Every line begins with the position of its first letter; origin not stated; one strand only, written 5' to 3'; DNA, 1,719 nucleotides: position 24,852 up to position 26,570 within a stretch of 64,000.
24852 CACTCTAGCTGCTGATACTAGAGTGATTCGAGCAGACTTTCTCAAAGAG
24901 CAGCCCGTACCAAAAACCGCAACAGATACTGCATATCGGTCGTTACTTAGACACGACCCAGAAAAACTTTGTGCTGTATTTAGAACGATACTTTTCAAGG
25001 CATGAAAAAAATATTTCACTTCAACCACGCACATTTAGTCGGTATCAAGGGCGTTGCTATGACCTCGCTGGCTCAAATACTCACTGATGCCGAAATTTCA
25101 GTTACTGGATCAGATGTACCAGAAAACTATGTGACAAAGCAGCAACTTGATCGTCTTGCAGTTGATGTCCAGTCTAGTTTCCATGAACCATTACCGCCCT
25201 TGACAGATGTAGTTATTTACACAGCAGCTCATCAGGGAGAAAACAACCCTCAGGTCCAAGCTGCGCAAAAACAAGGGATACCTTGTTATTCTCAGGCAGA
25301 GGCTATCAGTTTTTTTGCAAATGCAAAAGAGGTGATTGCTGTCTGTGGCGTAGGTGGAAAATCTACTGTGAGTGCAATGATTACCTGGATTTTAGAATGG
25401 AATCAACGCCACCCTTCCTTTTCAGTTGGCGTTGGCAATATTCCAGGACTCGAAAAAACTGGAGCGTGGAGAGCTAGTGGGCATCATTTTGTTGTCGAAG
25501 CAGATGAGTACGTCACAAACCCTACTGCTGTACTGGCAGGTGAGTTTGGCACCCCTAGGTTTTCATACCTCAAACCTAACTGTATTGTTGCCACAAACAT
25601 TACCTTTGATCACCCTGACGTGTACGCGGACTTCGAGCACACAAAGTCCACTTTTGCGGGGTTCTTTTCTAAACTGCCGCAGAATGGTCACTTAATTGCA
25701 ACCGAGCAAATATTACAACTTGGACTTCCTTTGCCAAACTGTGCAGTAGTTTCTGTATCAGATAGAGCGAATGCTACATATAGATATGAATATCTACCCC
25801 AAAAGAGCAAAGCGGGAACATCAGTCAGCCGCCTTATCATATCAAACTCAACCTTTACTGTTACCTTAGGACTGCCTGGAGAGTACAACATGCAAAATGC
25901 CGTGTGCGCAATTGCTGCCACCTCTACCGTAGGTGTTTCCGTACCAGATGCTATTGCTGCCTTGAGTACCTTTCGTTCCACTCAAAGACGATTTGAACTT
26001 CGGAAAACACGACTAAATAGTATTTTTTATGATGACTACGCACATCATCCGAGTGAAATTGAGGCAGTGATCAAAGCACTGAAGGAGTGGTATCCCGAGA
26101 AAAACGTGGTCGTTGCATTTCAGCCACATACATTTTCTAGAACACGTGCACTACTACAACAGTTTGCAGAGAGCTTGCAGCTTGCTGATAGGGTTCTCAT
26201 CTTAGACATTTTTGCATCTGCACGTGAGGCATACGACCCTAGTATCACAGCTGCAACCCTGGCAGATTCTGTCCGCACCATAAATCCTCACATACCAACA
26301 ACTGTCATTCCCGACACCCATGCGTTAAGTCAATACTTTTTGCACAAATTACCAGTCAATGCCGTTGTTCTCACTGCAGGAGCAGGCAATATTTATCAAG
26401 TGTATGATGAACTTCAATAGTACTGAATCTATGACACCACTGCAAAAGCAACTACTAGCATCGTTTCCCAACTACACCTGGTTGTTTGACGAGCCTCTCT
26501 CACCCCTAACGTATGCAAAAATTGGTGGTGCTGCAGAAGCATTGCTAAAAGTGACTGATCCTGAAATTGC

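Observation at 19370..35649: Atypical dcw cluster composition: murA, murB and a yvcK/CofD-like gene are inside the cluster, and no murD, murF or ddl occurs among the dcw-cluster genes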

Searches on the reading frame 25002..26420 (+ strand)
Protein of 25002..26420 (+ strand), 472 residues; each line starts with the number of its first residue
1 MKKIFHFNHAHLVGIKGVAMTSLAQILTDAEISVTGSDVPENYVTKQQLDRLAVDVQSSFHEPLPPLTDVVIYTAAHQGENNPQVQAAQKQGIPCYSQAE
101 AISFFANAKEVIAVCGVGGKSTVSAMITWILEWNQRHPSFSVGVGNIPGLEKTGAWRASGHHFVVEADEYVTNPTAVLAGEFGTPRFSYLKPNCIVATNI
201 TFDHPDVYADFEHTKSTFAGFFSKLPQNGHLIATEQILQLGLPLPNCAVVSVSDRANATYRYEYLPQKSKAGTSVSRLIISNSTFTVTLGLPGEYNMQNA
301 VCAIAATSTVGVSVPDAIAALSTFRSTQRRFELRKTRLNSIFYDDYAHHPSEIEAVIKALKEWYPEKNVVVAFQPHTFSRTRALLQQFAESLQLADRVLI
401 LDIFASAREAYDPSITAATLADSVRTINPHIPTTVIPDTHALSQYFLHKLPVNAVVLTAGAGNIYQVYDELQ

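Call 3: search_protein_families(library=pfam, proteins=[window:25002-26420:+])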
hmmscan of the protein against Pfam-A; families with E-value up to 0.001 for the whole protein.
window:25002-26420:+ (472 aa): 3 families
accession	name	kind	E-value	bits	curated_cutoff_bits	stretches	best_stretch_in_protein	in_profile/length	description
PF02875.26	Mur_ligase_C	-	4.5e-19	70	28.4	1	329-462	1-127/127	Mur ligase, glutamate ligase domain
PF08245.18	Mur_ligase_M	-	7.2e-14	52.6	24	1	115-306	2-199/200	Mur ligase middle domain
PF01225.30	Mur_ligase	-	4e-10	40.4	21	1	9-109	1-94/95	Mur ligase family, catalytic domain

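Call 5: search_protein_families(library=ncbifam, proteins=[window:25002-26420:+], max_evalue=0.00001)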
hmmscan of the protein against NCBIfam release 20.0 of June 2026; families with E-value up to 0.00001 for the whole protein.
window:25002-26420:+ (472 aa): 17 families
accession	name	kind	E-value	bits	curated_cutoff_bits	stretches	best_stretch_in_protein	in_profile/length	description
TIGR01082.1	murC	equivalog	2.4e-92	310.3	335.1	1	10-471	2-448/449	UDP-N-acetylmuramate--L-alanine ligase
NF011171.0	PRK14573.1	equivalog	1.9e-54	184.9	1015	1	8-471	5-444/809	bifunctional UDP-N-acetylmuramate--L-alanine ligase/D-alanine--D-alanine ligase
TIGR01081.1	mpl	equivalog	1e-50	173.1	388.7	1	9-402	1-386/448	UDP-N-acetylmuramate:L-alanyl-gamma-D-glutamyl-meso-diaminopimelate ligase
NF053645.1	pMurC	equivalog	9.5e-22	77.3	560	2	277-372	301-397/492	pseudomurein biosynthesis peptide ligase pMurC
NF001124.0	PRK00139.1-2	equivalog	1e-19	70.7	476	1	196-372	203-382/500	UDP-N-acetylmuramoyl-L-alanyl-D-glutamate--2,6-diaminopimelate ligase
NF001126.0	PRK00139.1-4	equivalog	1.2e-19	70.2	373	1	188-371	190-373/486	UDP-N-acetylmuramoyl-L-alanyl-D-glutamate--2,6-diaminopimelate ligase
TIGR01085.1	murE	subfamily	3e-17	62.7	257.3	1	187-462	173-447/472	UDP-N-acetylmuramyl-tripeptide synthetase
TIGR01087.1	murD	equivalog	5.4e-17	62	211.95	1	17-366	8-341/441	UDP-N-acetylmuramoyl-L-alanine--D-glutamate ligase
NF008896.0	PRK11929.1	equivalog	1.5e-16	59.4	1023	1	186-373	196-391/965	bifunctional UDP-N-acetylmuramoyl-L-alanyl-D-glutamate--2,6-diaminopimelate ligase MurE/UDP-N-acetylmuramoyl-tripeptide--D-alanyl-D-alanine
NF053648.1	pMurE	equivalog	4e-16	58.8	600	1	190-372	188-359/464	pseudomurein biosynthesis peptide ligase pMurE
TIGR01143.1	murF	subfamily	8e-14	51.4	288.6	1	190-367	148-326/418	UDP-N-acetylmuramoyl-tripeptide--D-alanyl-D-alanine ligase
NF001123.0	PRK00139.1-1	equivalog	3.3e-12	45.8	586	1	107-462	105-465/493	UDP-N-acetylmuramoyl-L-alanyl-D-glutamate--2,6-diaminopimelate ligase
NF001129.0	PRK00139.2-3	equivalog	2e-09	36.5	762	1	280-369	305-396/517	UDP-N-acetylmuramoyl-L-alanyl-D-glutamate--2,6-diaminopimelate ligase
TIGR02068.2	cya_phycin_syn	equivalog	3.6e-09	35.2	850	1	279-445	667-833/862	cyanophycin synthetase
NF010628.0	PRK14022.1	equivalog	4.4e-09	35.6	536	1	282-426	286-424/483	UDP-N-acetylmuramoyl-L-alanyl-D-glutamate--L-lysine ligase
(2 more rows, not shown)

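Call 8: find_related_loci(query=window:25002-26420:+, collection=genome_contigs, flank=10000)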
Query window:25002-26420:+ (472 aa) in genome_contigs; peptide patterns used: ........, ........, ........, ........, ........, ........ (x = any residue, [..] = any of these).
51 stretches matched a pattern; 5 encode a relative of the query (tblastn E <= 1e-3); 5 distinct loci.
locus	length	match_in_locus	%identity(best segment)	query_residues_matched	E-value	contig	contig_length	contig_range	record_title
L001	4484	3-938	65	161-472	3e-141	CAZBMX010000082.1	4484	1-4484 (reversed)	MAG TPA_asm: uncultured Pseudomonadales bacterium isolate SRP192515_co1_124 genome assembly, contig: NODE_21518_length_4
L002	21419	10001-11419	43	2-469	2e-118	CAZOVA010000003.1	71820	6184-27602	MAG TPA_asm: uncultured Pseudomonadales bacterium isolate binchicken_co45_656 genome assembly, contig: NODE_403_length_7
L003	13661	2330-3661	31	7-464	1e-53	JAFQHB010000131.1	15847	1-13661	MAG: Bacillota bacterium isolate RGIG1813 Goat_Cecum-5__c429256, whole genome shotgun sequence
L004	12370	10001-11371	26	9-457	2e-35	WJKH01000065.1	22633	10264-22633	MAG: Candidatus Dojkabacteria bacterium isolate Bin_334 k141_3428565, whole genome shotgun sequence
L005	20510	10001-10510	26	194-382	2e-6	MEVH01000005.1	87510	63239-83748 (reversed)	MAG: candidate division WWE3 bacterium RIFCSPLOWO2_01_FULL_39_13 rifcsplowo2_01_scaffold_1502, whole genome shotgun sequ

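Call 19: search_protein_families(library=pfam, proteins=[L002:2697-4010:+, L002:4609-5559:+, L002:7385-8785:+, L002:19399-20730:+, L005:11697-12986:+, L005:10833-11612:+, L005:1740-3176:+, L005:3820-5268:+, L004:9215-9952:+, L004:4658-6061:-])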
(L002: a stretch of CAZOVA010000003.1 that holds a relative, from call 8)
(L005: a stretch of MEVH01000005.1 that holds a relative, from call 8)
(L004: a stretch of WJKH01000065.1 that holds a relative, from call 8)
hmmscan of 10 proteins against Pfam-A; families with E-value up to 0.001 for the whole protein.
L002:2697-4010:+ (437 aa): 1 family
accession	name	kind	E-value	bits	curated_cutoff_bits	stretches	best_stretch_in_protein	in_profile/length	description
PF09903.14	DUF2130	-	6.3e-88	294.8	26.7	1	166-422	4-254/255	Uncharacterized protein conserved in bacteria (DUF2130)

L002:4609-5559:+ (316 aa): 0 families

L002:7385-8785:+ (466 aa): 2 families
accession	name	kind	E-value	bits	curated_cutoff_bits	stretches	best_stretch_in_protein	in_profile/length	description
PF03129.25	HGTP_anticodon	-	2e-18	66.8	21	1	374-463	2-93/94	Anticodon binding domain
PF00587.30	tRNA-synt_2b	-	4.2e-16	60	29.3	1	171-348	10-178/179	tRNA synthetase class II core domain (G, H, P, S and T)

L002:19399-20730:+ (443 aa): 0 families

L005:11697-12986:+ (429 aa): 2 families
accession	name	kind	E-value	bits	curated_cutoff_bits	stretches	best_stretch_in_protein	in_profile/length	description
PF08245.18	Mur_ligase_M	-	2.3e-27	96.7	24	1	58-235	1-190/200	Mur ligase middle domain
PF02875.26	Mur_ligase_C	-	9.3e-10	39.9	28.4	1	267-398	1-126/127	Mur ligase, glutamate ligase domain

L005:10833-11612:+ (259 aa): 1 family
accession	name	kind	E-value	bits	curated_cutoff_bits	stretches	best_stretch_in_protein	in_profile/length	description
PF00877.26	NLPC_P60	-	4.3e-05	23.9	23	1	116-196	13-72/105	NlpC/P60 family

L005:1740-3176:+ (478 aa): 2 families
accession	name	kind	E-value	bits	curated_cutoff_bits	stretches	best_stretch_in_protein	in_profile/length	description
PF11258.13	DUF3048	-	1.9e-33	116.1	25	1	142-224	9-92/148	Protein of unknown function (DUF3048) N-terminal domain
PF17479.7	DUF3048_C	-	1.8e-24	86.7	25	1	357-459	11-114/114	Protein of unknown function (DUF3048) C-terminal domain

L005:3820-5268:+ (482 aa): 5 families
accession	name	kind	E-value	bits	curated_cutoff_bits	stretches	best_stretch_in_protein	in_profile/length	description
PF22599.2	SecDF_P1_head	-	1.7e-25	89.5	27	1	194-294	18-114/114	SecDF, P1 head subdomain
PF21760.3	SecD_1st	-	5.8e-16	58.1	27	1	114-172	3-58/60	Protein translocase subunit SecDF, P1 domain, N-terminal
PF02355.23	SecD_SecF_C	-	1.1e-13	51.5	20.5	1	297-474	14-187/189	Protein export membrane protein SecD/SecF, C-terminal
PF00873.25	ACR_tran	-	2.1e-06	26.2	28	1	312-472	332-488/1021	AcrB/AcrD/AcrF family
PF03176.21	MMPL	-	0.00013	21.5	20.5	1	326-460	167-295/333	MMPL family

L004:9215-9952:+ (245 aa): 1 family
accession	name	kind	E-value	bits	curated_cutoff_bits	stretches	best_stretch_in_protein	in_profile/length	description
PF04377.21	ATE_C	-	2.2e-07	32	25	1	115-211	25-120/122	Arginine-tRNA-protein transferase, C terminus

L004:4658-6061:- (467 aa): 2 families
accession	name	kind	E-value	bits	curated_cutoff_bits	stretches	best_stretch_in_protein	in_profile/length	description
PF08245.18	Mur_ligase_M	-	3.6e-16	60.2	24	1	141-254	2-122/200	Mur ligase middle domain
PF02875.26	Mur_ligase_C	-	0.00092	20.5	28.4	0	334-458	1-124/127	Mur ligase, glutamate ligase domain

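Call 22: search_protein_families(library=ncbifam, proteins=[L005:11697-12986:+, L004:4658-6061:-, L005:9383-10822:+, L004:7932-9218:+, L002:8782-10023:+, L004:9215-9952:+], max_evalue=0.000001)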
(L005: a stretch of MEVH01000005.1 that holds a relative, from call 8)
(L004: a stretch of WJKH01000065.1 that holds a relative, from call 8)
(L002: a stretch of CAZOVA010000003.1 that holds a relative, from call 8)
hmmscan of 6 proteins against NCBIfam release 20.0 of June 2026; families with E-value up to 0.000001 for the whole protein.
L005:11697-12986:+ (429 aa): 15 families
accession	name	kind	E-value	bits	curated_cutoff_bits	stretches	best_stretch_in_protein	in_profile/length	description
TIGR01143.1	murF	subfamily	1.3e-74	251.6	288.6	1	38-410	59-418/418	UDP-N-acetylmuramoyl-tripeptide--D-alanyl-D-alanine ligase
NF008896.0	PRK11929.1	equivalog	6.7e-59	199.6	1023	1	41-416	592-962/965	bifunctional UDP-N-acetylmuramoyl-L-alanyl-D-glutamate--2,6-diaminopimelate ligase MurE/UDP-N-acetylmuramoyl-tripeptide--D-alanyl-D-alanine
NF010693.0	PRK14093.1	equivalog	6.2e-35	120.8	544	1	47-413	102-467/479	UDP-N-acetylmuramoylalanyl-D-glutamyl-2,6-diaminopimelate--D-alanyl-D-alanine ligase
NF008041.0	PRK10773.1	equivalog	3.4e-34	118.3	551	1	43-411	90-448/453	UDP-N-acetylmuramoyl-tripeptide--D-alanyl-D-alanine ligase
NF008897.0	PRK11930.1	equivalog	1e-32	113.1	804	1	40-412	94-455/822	bifunctional UDP-N-acetylmuramoyl-tripeptide:D-alanyl-D-alanine ligase/alanine racemase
TIGR01082.1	murC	equivalog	1.7e-17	63.7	335.1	1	54-305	101-343/449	UDP-N-acetylmuramate--L-alanine ligase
TIGR01087.1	murD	equivalog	1.9e-13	50.3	211.95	1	53-334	104-364/441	UDP-N-acetylmuramoyl-L-alanine--D-glutamate ligase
NF053645.1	pMurC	equivalog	2.8e-12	46.1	560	1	51-180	100-231/492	pseudomurein biosynthesis peptide ligase pMurC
NF001126.0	PRK00139.1-4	equivalog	5.1e-12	45.1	373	1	129-281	195-345/486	UDP-N-acetylmuramoyl-L-alanyl-D-glutamate--2,6-diaminopimelate ligase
NF053648.1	pMurE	equivalog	1.5e-11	43.8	600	1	125-273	187-325/464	pseudomurein biosynthesis peptide ligase pMurE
TIGR01085.1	murE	subfamily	4e-09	35.9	257.3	0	129-300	179-353/472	UDP-N-acetylmuramyl-tripeptide synthetase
TIGR02068.2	cya_phycin_syn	equivalog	4.1e-08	31.7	850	0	124-346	561-789/862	cyanophycin synthetase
NF053647.1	pMurD2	equivalog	2.1e-07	30.2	550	0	52-181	98-223/405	pseudomurein biosynthesis peptide ligase pMurD2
NF001124.0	PRK00139.1-2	equivalog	3.3e-07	29.4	476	0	127-317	198-384/500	UDP-N-acetylmuramoyl-L-alanyl-D-glutamate--2,6-diaminopimelate ligase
NF010623.0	PRK14016.1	subfamily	9.4e-07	27.3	877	0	105-358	545-803/871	cyanophycin synthetase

L004:4658-6061:- (467 aa): 9 families
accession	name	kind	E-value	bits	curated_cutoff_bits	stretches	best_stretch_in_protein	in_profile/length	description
TIGR01143.1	murF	subfamily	1.2e-35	123.3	288.6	1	110-449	50-393/418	UDP-N-acetylmuramoyl-tripeptide--D-alanyl-D-alanine ligase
NF008896.0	PRK11929.1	equivalog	4.1e-21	74.6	1023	1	135-242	604-710/965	bifunctional UDP-N-acetylmuramoyl-L-alanyl-D-glutamate--2,6-diaminopimelate ligase MurE/UDP-N-acetylmuramoyl-tripeptide--D-alanyl-D-alanine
NF008897.0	PRK11930.1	equivalog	1.3e-16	59.8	804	1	123-404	95-389/822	bifunctional UDP-N-acetylmuramoyl-tripeptide:D-alanyl-D-alanine ligase/alanine racemase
NF053647.1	pMurD2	equivalog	2e-10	40.2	550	1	129-456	93-390/405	pseudomurein biosynthesis peptide ligase pMurD2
NF008041.0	PRK10773.1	equivalog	3.7e-10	39.1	551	1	137-240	102-204/453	UDP-N-acetylmuramoyl-tripeptide--D-alanyl-D-alanine ligase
TIGR01087.1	murD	equivalog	5e-10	39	211.95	1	134-364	103-337/441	UDP-N-acetylmuramoyl-L-alanine--D-glutamate ligase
TIGR01082.1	murC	equivalog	9e-09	34.9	335.1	1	134-379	99-351/449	UDP-N-acetylmuramate--L-alanine ligase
NF011171.0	PRK14573.1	equivalog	1.7e-08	32.8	1015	1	119-252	88-212/809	bifunctional UDP-N-acetylmuramate--L-alanine ligase/D-alanine--D-alanine ligase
NF010693.0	PRK14093.1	equivalog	1.9e-07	30.1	544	0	135-241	108-213/479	UDP-N-acetylmuramoylalanyl-D-glutamyl-2,6-diaminopimelate--D-alanyl-D-alanine ligase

L005:9383-10822:+ (479 aa): 29 families (the best 25 are shown)
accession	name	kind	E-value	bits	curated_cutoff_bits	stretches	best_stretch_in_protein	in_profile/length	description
TIGR01085.1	murE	subfamily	6.1e-127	424.4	257.3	1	25-474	3-471/472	UDP-N-acetylmuramyl-tripeptide synthetase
NF001126.0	PRK00139.1-4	equivalog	2.9e-121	405.4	373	1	9-476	6-484/486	UDP-N-acetylmuramoyl-L-alanyl-D-glutamate--2,6-diaminopimelate ligase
NF008896.0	PRK11929.1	equivalog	1.7e-113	380.3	1023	2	19-236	22-235/965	bifunctional UDP-N-acetylmuramoyl-L-alanyl-D-glutamate--2,6-diaminopimelate ligase MurE/UDP-N-acetylmuramoyl-tripeptide--D-alanyl-D-alanine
NF001124.0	PRK00139.1-2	equivalog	9.9e-107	357.7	476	1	18-477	20-495/500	UDP-N-acetylmuramoyl-L-alanyl-D-glutamate--2,6-diaminopimelate ligase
NF001123.0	PRK00139.1-1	equivalog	1.5e-89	301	586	2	15-237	9-230/493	UDP-N-acetylmuramoyl-L-alanyl-D-glutamate--2,6-diaminopimelate ligase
NF010628.0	PRK14022.1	equivalog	7.5e-81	272.3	536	1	16-461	25-467/483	UDP-N-acetylmuramoyl-L-alanyl-D-glutamate--L-lysine ligase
NF001130.0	PRK00139.2-4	equivalog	3.5e-59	200.9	715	2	262-476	298-513/516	UDP-N-acetylmuramoyl-L-alanyl-D-glutamate--2,6-diaminopimelate ligase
NF001129.0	PRK00139.2-3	equivalog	3e-46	158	762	2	19-243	34-251/517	UDP-N-acetylmuramoyl-L-alanyl-D-glutamate--2,6-diaminopimelate ligase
NF001127.0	PRK00139.2-1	equivalog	2.3e-44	152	997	2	271-475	307-512/520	UDP-N-acetylmuramoyl-L-alanyl-D-glutamate--2,6-diaminopimelate ligase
NF001131.0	PRK00139.2-5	equivalog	6.3e-37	127.5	1000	1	24-453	34-461/483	UDP-N-acetylmuramoyl-L-alanyl-D-glutamate--2,6-diaminopimelate ligase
TIGR01143.1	murF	subfamily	1.1e-32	113.5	288.6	1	31-388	1-354/418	UDP-N-acetylmuramoyl-tripeptide--D-alanyl-D-alanine ligase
TIGR02068.2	cya_phycin_syn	equivalog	3.2e-31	108.1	850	2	288-455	682-855/862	cyanophycin synthetase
NF010623.0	PRK14016.1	subfamily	4.7e-27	94.5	877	2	288-456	684-858/871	cyanophycin synthetase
TIGR01499.1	folC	subfamily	1.3e-22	80.8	162.65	2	205-448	134-388/400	bifunctional protein FolC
TIGR01087.1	murD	equivalog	4.1e-22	78.9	211.95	1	177-344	146-327/441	UDP-N-acetylmuramoyl-L-alanine--D-glutamate ligase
TIGR01082.1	murC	equivalog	1.7e-18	66.9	335.1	1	258-451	241-440/449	UDP-N-acetylmuramate--L-alanine ligase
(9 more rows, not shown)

L004:7932-9218:+ (428 aa): 29 families (the best 25 are shown)
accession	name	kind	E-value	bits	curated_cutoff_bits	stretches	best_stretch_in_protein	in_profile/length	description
TIGR01085.1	murE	subfamily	3e-115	385.8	257.3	1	15-421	69-471/472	UDP-N-acetylmuramyl-tripeptide synthetase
NF001126.0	PRK00139.1-4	equivalog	6.7e-115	384.4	373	1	19-423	92-484/486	UDP-N-acetylmuramoyl-L-alanyl-D-glutamate--2,6-diaminopimelate ligase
NF001124.0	PRK00139.1-2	equivalog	1.4e-106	357.3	476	1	20-423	100-494/500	UDP-N-acetylmuramoyl-L-alanyl-D-glutamate--2,6-diaminopimelate ligase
NF008896.0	PRK11929.1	equivalog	1.7e-104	350.5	1023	1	19-422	100-499/965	bifunctional UDP-N-acetylmuramoyl-L-alanyl-D-glutamate--2,6-diaminopimelate ligase MurE/UDP-N-acetylmuramoyl-tripeptide--D-alanyl-D-alanine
NF001123.0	PRK00139.1-1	equivalog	3.4e-76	256.9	586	1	17-423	93-491/493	UDP-N-acetylmuramoyl-L-alanyl-D-glutamate--2,6-diaminopimelate ligase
NF010628.0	PRK14022.1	equivalog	2.6e-65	221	536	1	4-410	88-470/483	UDP-N-acetylmuramoyl-L-alanyl-D-glutamate--L-lysine ligase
TIGR02068.2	cya_phycin_syn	equivalog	1.5e-44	152.2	850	1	28-399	476-853/862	cyanophycin synthetase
NF001129.0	PRK00139.2-3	equivalog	1.2e-42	146.1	762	1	22-412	109-505/517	UDP-N-acetylmuramoyl-L-alanyl-D-glutamate--2,6-diaminopimelate ligase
NF001130.0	PRK00139.2-4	equivalog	2.1e-42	145.5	715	1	4-422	86-512/516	UDP-N-acetylmuramoyl-L-alanyl-D-glutamate--2,6-diaminopimelate ligase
TIGR01082.1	murC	equivalog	1.4e-41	143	335.1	1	128-398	173-441/449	UDP-N-acetylmuramate--L-alanine ligase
NF010623.0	PRK14016.1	subfamily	9.3e-39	133.2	877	1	29-400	478-856/871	cyanophycin synthetase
NF001131.0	PRK00139.2-5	equivalog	8.2e-32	110.6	1000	1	8-413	90-475/483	UDP-N-acetylmuramoyl-L-alanyl-D-glutamate--2,6-diaminopimelate ligase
TIGR01087.1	murD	equivalog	8.3e-32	110.8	211.95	1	99-272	150-314/441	UDP-N-acetylmuramoyl-L-alanine--D-glutamate ligase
NF001127.0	PRK00139.2-1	equivalog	9.4e-30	103.8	997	1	4-421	86-511/520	UDP-N-acetylmuramoyl-L-alanyl-D-glutamate--2,6-diaminopimelate ligase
NF053645.1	pMurC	equivalog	3.5e-28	98.6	560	2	193-390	285-478/492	pseudomurein biosynthesis peptide ligase pMurC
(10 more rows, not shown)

L002:8782-10023:+ (413 aa): 23 families
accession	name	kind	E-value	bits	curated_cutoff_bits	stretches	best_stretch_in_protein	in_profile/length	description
TIGR01085.1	murE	subfamily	1.3e-87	294.7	257.3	2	207-403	280-471/472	UDP-N-acetylmuramyl-tripeptide synthetase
NF001126.0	PRK00139.1-4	equivalog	3.5e-82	276.5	373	1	24-405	90-484/486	UDP-N-acetylmuramoyl-L-alanyl-D-glutamate--2,6-diaminopimelate ligase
NF001124.0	PRK00139.1-2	equivalog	3.3e-74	250.4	476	1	27-409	100-498/500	UDP-N-acetylmuramoyl-L-alanyl-D-glutamate--2,6-diaminopimelate ligase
NF008896.0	PRK11929.1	equivalog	2.7e-68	230.7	1023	2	210-407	307-503/965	bifunctional UDP-N-acetylmuramoyl-L-alanyl-D-glutamate--2,6-diaminopimelate ligase MurE/UDP-N-acetylmuramoyl-tripeptide--D-alanyl-D-alanine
NF001123.0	PRK00139.1-1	equivalog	4.9e-55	187.1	586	2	202-403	294-489/493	UDP-N-acetylmuramoyl-L-alanyl-D-glutamate--2,6-diaminopimelate ligase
NF010628.0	PRK14022.1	equivalog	9.1e-52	176.3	536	1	26-402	99-480/483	UDP-N-acetylmuramoyl-L-alanyl-D-glutamate--L-lysine ligase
NF001130.0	PRK00139.2-4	equivalog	2.7e-48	165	715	2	25-176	96-251/516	UDP-N-acetylmuramoyl-L-alanyl-D-glutamate--2,6-diaminopimelate ligase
NF001129.0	PRK00139.2-3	equivalog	8.7e-38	130.1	762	2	25-194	105-277/517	UDP-N-acetylmuramoyl-L-alanyl-D-glutamate--2,6-diaminopimelate ligase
NF001127.0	PRK00139.2-1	equivalog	3.5e-37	128.3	997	2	186-410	299-518/520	UDP-N-acetylmuramoyl-L-alanyl-D-glutamate--2,6-diaminopimelate ligase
TIGR01087.1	murD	equivalog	2.1e-27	96.3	211.95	1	102-280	146-340/441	UDP-N-acetylmuramoyl-L-alanine--D-glutamate ligase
TIGR02068.2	cya_phycin_syn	equivalog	2.4e-24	85.4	850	2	213-376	683-849/862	cyanophycin synthetase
NF001131.0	PRK00139.2-5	equivalog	3.5e-24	85.5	1000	1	29-400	100-480/483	UDP-N-acetylmuramoyl-L-alanyl-D-glutamate--2,6-diaminopimelate ligase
NF010623.0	PRK14016.1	subfamily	7.8e-21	73.9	877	2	183-376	655-850/871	cyanophycin synthetase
NF053647.1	pMurD2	equivalog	9.9e-19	67.5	550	1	35-254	96-285/405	pseudomurein biosynthesis peptide ligase pMurD2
TIGR01082.1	murC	equivalog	3.5e-18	65.9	335.1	1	127-289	165-348/449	UDP-N-acetylmuramate--L-alanine ligase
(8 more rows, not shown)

L004:9215-9952:+ (245 aa): 6 families
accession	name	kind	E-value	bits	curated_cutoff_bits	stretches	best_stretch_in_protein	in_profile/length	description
NF002343.0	PRK01305.1-4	equivalog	6.6e-15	55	267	1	53-219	71-243/256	arginyltransferase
NF002346.0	PRK01305.2-3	equivalog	1.4e-13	50.9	170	1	53-217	79-242/247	arginyltransferase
NF002344.0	PRK01305.2-1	equivalog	2.8e-11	43.6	252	1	53-220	63-232/241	arginyltransferase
NF002341.0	PRK01305.1-1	equivalog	9.1e-11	41.9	252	1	54-220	75-240/247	arginyltransferase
NF002342.0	PRK01305.1-3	equivalog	2.6e-09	37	205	1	54-218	73-236/239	arginyltransferase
NF002345.0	PRK01305.2-2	equivalog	7.2e-09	36.1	246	1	53-213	67-224/230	arginyltransferase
